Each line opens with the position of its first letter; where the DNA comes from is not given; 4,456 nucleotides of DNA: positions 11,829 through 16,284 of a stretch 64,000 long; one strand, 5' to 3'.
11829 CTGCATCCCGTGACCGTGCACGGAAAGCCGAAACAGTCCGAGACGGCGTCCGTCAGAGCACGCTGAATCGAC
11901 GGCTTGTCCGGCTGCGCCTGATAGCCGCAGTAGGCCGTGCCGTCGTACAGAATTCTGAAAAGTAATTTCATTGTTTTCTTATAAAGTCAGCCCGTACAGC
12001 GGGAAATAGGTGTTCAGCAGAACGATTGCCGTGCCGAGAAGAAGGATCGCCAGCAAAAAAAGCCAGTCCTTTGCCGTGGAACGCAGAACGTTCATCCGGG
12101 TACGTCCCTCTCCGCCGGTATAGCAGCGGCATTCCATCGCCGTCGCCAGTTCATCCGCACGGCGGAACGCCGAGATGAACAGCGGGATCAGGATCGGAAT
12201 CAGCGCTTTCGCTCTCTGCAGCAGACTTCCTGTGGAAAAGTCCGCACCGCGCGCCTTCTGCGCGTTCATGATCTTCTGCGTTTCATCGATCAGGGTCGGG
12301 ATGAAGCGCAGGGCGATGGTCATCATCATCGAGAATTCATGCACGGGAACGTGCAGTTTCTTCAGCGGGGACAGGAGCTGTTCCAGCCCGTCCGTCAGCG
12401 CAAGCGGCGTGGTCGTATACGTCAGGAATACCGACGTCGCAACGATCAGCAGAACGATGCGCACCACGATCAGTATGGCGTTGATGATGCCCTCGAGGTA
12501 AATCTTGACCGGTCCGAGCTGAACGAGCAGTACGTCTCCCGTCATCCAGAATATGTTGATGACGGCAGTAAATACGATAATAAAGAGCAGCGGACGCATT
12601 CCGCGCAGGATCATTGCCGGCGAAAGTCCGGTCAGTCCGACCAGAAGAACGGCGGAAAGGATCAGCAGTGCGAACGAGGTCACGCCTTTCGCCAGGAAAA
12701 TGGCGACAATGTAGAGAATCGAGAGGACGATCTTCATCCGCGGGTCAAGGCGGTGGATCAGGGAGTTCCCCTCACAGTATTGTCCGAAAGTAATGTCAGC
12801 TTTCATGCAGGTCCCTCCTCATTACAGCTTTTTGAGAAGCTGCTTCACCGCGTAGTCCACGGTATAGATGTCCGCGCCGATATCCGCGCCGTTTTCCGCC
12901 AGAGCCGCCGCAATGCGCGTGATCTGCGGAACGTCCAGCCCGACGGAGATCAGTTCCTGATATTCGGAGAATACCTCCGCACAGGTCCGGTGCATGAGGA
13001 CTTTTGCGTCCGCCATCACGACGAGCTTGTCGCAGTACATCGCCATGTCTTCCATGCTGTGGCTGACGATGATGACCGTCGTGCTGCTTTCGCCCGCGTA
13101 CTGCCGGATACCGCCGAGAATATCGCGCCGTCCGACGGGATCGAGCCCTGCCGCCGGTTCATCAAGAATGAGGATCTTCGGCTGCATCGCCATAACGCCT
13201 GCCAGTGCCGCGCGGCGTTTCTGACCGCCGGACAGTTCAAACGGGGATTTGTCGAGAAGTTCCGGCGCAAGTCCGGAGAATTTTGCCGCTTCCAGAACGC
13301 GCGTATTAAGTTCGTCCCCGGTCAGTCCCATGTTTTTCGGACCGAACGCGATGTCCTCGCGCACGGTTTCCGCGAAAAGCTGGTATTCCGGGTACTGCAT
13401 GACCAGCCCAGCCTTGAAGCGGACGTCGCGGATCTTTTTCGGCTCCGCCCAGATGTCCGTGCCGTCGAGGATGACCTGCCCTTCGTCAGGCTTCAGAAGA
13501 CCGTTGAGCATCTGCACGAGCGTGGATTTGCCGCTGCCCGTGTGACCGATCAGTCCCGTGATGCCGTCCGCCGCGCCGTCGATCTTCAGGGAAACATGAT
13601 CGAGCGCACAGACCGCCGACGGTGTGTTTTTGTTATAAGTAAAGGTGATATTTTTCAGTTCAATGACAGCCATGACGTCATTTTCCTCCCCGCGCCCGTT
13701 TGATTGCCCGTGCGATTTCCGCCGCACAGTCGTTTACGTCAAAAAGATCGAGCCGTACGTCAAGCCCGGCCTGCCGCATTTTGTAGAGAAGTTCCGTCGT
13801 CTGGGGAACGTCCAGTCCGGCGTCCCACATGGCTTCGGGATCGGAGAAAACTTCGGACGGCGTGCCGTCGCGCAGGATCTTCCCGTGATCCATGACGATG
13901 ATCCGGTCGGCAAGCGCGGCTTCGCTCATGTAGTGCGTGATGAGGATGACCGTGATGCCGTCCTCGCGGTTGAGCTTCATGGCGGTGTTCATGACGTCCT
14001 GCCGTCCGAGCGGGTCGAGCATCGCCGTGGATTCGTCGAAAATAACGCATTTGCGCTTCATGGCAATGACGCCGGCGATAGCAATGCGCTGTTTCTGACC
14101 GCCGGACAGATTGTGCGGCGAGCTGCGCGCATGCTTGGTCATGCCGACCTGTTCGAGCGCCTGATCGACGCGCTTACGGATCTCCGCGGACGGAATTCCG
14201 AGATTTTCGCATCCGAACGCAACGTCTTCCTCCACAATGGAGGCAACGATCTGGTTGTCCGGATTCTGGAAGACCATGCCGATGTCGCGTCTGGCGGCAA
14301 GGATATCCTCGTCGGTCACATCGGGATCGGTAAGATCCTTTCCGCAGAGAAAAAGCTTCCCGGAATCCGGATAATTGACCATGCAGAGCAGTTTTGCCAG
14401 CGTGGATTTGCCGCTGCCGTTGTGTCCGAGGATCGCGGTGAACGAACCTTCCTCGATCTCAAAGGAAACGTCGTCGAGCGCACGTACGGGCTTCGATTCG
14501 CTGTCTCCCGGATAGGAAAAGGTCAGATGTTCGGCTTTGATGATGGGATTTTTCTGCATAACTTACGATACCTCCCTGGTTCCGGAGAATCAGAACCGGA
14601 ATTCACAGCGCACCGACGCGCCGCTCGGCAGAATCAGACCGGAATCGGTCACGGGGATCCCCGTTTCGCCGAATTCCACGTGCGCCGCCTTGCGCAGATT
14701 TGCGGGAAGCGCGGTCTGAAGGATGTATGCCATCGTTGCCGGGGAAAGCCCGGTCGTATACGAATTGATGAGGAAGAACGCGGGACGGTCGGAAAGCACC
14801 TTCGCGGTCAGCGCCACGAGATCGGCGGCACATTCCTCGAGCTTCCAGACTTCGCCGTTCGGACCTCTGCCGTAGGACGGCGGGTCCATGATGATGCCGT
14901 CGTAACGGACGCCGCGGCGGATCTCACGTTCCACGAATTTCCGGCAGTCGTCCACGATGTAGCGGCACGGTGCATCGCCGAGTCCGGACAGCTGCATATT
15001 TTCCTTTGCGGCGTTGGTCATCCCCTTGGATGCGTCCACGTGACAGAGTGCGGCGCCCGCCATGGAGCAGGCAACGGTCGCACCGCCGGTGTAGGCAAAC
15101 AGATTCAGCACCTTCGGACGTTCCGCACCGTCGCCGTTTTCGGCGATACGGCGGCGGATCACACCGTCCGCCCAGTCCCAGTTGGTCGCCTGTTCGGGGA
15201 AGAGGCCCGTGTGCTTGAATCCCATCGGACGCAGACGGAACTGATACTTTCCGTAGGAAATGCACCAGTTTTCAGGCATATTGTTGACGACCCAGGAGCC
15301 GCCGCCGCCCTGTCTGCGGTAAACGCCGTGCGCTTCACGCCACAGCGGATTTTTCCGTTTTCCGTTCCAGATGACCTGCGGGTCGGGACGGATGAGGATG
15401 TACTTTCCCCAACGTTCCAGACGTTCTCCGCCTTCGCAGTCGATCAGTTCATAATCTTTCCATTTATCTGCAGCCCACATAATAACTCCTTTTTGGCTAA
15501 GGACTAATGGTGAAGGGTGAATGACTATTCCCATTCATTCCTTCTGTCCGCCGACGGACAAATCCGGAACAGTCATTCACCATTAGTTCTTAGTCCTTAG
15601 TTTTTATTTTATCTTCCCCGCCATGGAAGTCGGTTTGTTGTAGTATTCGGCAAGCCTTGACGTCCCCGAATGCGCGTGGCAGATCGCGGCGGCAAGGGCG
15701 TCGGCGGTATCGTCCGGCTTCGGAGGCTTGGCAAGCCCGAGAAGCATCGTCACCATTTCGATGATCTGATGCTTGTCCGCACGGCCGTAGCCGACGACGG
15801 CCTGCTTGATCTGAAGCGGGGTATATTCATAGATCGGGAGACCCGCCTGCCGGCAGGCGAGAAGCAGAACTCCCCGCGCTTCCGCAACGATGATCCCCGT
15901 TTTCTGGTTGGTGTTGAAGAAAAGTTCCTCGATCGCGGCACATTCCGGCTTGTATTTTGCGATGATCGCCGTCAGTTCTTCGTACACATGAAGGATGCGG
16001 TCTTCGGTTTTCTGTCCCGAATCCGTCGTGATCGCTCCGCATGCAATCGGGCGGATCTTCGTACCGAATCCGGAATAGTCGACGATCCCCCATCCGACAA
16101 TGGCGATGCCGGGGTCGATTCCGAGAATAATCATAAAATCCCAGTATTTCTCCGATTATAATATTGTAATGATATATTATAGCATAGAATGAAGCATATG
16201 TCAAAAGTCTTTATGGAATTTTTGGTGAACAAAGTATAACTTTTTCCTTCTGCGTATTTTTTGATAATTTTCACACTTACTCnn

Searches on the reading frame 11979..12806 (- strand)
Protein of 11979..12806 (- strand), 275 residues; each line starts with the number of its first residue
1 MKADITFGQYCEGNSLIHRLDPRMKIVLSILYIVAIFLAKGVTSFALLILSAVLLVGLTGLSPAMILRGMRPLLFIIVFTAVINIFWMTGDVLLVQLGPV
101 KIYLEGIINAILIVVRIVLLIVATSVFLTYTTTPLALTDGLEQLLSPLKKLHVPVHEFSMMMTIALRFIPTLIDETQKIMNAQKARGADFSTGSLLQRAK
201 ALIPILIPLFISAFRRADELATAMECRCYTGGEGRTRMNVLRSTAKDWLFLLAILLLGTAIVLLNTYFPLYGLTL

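Call 62: search_protein_families(library=pfam, proteins=[window:11979-12806:-], max_evalue=0.00001)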
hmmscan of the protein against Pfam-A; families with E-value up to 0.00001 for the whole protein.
window:11979-12806:- (275 aa): 1 family
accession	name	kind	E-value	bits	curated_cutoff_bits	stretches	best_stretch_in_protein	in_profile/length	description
PF02361.21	CbiQ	-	2.8e-49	168.1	25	1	14-236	2-214/216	Cobalt transport protein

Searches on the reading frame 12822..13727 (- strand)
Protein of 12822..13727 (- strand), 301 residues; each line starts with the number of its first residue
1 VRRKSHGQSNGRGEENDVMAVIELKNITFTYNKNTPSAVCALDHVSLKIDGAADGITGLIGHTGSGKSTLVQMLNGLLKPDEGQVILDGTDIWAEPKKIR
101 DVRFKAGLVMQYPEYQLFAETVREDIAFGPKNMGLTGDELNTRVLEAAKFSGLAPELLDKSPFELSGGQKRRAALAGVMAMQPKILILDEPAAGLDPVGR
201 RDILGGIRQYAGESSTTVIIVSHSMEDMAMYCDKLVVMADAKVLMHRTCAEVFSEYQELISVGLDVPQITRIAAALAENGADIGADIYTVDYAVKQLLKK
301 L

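Call 62: search_protein_families(library=pfam, proteins=[window:12822-13727:-], max_evalue=0.00001)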
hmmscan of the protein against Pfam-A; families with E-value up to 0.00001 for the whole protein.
window:12822-13727:- (301 aa): 3 families
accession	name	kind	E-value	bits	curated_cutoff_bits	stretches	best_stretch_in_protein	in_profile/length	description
PF00005.33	ABC_tran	-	2e-27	96.9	25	1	46-192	5-136/137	ABC transporter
PF13304.12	AAA_21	-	2.2e-09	38.3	27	0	162-225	235-300/304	AAA domain, putative AbiEii toxin, Type IV TA system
PF02463.25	SMC_N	-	2.8e-07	30.6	40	0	54-238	24-211/220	RecF/RecN/SMC N terminal domain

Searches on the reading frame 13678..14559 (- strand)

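Call 62: search_protein_families(library=pfam, proteins=[window:13678-14559:-], max_evalue=0.00001)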
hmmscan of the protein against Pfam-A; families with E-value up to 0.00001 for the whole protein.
window:13678-14559:- (293 aa): 2 families
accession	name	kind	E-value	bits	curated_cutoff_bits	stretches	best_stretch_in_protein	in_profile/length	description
PF00005.33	ABC_tran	-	1.8e-32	113.2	25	1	28-179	1-137/137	ABC transporter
PF02463.25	SMC_N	-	7.7e-10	39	40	1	38-222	24-210/220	RecF/RecN/SMC N terminal domain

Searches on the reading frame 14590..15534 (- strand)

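Call 62: search_protein_families(library=pfam, proteins=[window:14590-15534:-], max_evalue=0.00001)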
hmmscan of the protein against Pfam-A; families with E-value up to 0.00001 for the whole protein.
window:14590-15534:- (314 aa): 1 family
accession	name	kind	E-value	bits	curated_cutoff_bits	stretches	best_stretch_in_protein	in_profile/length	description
PF10672.15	Methyltrans_SAM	-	2.1e-11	44.1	27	1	74-224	70-209/286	S-adenosylmethionine-dependent methyltransferase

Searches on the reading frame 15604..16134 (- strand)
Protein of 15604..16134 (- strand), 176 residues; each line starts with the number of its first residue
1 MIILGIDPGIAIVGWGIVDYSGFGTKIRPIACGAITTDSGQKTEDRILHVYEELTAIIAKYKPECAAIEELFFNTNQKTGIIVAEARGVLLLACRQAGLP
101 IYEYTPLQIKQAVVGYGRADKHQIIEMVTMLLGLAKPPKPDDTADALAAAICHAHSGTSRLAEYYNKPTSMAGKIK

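Call 62: search_protein_families(library=pfam, proteins=[window:15604-16134:-], max_evalue=0.00001)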
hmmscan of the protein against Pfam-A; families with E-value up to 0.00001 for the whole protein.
window:15604-16134:- (176 aa): 1 family
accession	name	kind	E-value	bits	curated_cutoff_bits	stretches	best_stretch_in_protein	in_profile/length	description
PF02075.23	RuvC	-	1.5e-45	155.2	22.2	1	3-153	1-148/148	Crossover junction endodeoxyribonuclease RuvC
